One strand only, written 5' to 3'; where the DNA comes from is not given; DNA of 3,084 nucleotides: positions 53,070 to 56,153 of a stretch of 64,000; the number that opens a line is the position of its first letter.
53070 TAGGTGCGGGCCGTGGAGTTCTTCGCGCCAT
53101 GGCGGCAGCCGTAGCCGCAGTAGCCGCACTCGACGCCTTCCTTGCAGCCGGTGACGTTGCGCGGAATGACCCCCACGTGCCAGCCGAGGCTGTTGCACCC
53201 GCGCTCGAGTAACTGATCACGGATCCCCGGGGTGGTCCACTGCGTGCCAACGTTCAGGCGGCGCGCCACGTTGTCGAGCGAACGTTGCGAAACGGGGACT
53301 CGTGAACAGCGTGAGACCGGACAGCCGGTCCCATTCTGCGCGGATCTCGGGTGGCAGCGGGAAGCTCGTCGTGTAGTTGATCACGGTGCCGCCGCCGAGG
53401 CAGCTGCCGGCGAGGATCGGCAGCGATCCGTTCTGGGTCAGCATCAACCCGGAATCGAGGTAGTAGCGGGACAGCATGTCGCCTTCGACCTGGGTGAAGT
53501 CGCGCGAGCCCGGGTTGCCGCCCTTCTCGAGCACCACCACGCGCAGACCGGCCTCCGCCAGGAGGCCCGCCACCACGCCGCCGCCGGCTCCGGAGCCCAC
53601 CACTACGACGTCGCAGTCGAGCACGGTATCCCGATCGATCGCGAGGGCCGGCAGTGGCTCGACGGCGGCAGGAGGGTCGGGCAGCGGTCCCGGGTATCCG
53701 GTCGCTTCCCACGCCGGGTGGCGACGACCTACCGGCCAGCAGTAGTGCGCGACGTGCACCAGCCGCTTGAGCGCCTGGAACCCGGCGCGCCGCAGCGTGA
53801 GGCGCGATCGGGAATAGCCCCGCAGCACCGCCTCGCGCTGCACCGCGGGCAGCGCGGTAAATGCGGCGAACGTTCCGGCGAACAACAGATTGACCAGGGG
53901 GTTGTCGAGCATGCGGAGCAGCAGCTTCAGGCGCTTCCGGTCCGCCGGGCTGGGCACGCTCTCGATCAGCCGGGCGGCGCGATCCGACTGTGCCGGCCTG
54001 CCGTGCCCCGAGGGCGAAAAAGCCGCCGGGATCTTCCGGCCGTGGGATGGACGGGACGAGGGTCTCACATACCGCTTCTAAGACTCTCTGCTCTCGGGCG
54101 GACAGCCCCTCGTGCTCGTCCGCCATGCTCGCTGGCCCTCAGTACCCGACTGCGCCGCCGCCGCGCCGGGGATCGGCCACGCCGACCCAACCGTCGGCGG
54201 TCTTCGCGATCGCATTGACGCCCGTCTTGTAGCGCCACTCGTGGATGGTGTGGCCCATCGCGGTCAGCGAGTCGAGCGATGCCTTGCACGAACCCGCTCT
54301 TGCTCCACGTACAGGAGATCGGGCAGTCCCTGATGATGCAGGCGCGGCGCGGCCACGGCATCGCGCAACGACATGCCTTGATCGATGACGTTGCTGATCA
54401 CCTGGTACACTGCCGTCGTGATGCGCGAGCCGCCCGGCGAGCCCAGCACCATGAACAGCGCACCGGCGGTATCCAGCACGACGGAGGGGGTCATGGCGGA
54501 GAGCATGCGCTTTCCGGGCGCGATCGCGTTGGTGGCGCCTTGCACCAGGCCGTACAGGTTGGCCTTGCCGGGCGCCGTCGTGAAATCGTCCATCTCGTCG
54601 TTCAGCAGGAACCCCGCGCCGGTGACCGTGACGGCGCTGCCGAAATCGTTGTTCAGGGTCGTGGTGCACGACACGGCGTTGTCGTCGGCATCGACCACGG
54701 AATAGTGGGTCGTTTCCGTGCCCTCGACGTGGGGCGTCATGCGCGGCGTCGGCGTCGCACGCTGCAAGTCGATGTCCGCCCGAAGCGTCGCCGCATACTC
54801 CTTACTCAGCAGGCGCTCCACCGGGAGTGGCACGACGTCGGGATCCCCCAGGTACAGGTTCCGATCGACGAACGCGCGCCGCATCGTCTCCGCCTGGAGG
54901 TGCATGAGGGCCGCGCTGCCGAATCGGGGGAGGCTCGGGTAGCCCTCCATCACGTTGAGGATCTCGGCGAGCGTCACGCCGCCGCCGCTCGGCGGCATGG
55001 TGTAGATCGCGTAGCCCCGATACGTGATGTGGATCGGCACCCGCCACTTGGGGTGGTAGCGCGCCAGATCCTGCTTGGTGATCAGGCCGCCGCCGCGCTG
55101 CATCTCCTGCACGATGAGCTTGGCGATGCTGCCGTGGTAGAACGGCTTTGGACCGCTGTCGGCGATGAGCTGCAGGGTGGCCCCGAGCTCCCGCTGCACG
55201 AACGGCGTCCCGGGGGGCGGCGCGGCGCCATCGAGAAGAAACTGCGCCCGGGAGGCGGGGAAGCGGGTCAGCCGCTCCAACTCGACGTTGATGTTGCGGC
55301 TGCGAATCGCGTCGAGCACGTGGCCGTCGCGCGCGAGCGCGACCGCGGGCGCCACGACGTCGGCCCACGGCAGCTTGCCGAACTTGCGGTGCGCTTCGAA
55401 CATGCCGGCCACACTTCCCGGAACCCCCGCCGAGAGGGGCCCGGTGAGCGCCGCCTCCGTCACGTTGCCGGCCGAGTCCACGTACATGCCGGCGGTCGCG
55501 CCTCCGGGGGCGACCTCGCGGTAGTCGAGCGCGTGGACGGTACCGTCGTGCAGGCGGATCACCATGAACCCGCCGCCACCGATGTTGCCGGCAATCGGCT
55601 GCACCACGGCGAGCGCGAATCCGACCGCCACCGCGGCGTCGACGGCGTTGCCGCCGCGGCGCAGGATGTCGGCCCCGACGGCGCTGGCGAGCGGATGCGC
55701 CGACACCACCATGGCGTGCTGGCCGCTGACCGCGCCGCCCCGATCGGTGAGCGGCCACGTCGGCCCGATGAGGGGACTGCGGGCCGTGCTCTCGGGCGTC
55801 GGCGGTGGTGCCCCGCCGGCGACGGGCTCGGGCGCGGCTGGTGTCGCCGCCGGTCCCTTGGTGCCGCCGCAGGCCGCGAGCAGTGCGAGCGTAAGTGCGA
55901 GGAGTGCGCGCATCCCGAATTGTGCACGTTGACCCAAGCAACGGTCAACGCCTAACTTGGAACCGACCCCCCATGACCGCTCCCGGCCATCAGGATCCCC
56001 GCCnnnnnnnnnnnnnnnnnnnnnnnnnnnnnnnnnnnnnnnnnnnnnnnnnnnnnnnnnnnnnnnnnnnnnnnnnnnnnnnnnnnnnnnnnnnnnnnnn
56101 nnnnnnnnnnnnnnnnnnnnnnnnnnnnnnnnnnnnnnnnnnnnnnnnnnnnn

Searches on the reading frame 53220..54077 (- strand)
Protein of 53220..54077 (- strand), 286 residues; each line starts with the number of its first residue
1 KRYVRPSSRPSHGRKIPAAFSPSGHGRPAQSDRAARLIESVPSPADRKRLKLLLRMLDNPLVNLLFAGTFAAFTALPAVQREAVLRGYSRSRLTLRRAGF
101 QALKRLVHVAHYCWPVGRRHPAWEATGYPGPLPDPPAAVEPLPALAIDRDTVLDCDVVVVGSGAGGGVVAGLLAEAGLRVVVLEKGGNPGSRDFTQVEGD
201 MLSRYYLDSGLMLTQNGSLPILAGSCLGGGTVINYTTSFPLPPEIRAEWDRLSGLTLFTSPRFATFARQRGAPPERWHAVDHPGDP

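Call 52: search_protein_families(library=pfam, proteins=[window:53220-54077:-], max_evalue=0.001)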
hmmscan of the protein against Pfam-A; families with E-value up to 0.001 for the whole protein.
window:53220-54077:- (286 aa): 5 families
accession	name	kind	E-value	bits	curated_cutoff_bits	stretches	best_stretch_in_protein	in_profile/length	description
PF00732.25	GMC_oxred_N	-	3.9e-07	30.5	23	1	206-266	5-66/218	GMC oxidoreductase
PF13450.12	NAD_binding_8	-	2.3e-06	28.2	21.9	1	159-199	1-41/68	NAD(P)-binding Rossmann-like domain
PF00890.30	FAD_binding_2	-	7.4e-05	22.6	20.4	1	156-190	1-35/414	FAD binding domain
PF01266.30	DAO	-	0.00019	21.5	27.9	1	156-191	1-36/353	FAD dependent oxidoreductase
PF01494.25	FAD_binding_3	-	0.00049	19.9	22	1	154-186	1-33/349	FAD binding domain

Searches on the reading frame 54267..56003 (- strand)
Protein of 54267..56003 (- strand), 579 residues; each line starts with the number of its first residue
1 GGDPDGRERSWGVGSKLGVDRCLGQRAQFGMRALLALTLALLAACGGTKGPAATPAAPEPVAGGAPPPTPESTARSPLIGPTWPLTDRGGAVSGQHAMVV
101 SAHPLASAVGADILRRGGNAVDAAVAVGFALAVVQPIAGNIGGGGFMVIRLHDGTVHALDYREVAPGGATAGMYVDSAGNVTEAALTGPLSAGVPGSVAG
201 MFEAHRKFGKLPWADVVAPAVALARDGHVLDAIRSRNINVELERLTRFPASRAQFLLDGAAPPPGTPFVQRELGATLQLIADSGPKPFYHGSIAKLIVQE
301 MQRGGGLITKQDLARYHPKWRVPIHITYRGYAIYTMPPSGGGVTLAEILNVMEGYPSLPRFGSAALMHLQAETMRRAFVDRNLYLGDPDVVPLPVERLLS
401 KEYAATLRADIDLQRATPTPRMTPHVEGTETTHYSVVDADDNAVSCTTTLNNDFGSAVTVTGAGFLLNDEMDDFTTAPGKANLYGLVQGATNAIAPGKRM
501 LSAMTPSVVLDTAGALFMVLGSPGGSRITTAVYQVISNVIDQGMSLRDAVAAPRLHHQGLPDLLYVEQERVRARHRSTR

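Call 52: search_protein_families(library=pfam, proteins=[window:54267-56003:-], max_evalue=0.001)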
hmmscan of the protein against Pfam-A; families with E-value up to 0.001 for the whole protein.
window:54267-56003:- (579 aa): 1 family
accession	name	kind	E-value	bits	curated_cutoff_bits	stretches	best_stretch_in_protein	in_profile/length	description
PF01019.26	G_glu_transpept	-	3.2e-162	541.4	27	1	112-569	2-464/512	Gamma-glutamyltranspeptidase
